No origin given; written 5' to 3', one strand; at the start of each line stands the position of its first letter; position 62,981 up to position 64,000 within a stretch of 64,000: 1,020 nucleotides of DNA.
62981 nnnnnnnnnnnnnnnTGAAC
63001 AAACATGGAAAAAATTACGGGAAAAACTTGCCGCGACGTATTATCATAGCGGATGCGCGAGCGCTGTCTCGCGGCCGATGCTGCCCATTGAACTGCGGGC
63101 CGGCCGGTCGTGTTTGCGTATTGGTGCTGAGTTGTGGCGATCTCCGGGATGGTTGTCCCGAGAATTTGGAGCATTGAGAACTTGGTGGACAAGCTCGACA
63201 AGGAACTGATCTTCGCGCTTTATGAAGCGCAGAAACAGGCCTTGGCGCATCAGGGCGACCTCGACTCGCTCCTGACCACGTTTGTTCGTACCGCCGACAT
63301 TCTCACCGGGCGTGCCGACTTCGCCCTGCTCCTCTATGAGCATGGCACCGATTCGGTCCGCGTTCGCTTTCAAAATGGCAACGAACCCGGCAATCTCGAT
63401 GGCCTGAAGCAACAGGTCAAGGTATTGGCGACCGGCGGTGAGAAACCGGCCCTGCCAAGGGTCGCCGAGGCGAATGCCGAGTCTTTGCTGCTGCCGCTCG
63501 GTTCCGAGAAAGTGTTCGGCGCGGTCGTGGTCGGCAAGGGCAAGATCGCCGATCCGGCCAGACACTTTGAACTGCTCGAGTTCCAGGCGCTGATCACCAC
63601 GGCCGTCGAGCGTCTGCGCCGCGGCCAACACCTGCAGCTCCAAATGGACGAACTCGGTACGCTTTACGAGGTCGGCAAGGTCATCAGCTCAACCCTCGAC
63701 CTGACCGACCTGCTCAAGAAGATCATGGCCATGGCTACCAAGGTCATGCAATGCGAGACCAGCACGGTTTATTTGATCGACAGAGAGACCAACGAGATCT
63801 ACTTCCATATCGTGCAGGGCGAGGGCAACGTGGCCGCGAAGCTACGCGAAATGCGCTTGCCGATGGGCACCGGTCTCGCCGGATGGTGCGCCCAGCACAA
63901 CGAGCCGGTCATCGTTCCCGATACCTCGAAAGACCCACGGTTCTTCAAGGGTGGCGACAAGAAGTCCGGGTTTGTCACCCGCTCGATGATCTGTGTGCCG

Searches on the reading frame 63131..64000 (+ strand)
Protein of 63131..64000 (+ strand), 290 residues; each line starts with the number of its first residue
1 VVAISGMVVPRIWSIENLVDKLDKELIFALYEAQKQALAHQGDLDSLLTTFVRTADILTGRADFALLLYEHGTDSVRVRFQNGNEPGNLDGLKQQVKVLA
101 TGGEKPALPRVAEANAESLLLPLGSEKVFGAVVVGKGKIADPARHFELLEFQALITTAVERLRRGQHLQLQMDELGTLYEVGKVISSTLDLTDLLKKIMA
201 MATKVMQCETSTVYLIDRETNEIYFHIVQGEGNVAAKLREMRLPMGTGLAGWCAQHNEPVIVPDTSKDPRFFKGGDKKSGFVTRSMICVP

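Call 35: search_protein_families(library=pfam, proteins=[window:63131-64000:+])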
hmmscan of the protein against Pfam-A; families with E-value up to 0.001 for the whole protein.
window:63131-64000:+ (290 aa): 3 families
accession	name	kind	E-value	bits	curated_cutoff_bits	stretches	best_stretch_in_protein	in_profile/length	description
PF01590.32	GAF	-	5.2e-11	43.7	22.4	1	190-290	1-94/133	GAF domain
PF13185.12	GAF_2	-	3.6e-09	37.4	28.6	1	189-290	2-95/136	GAF domain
PF13492.12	GAF_3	-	3e-06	28.1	27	0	191-290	2-87/129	GAF domain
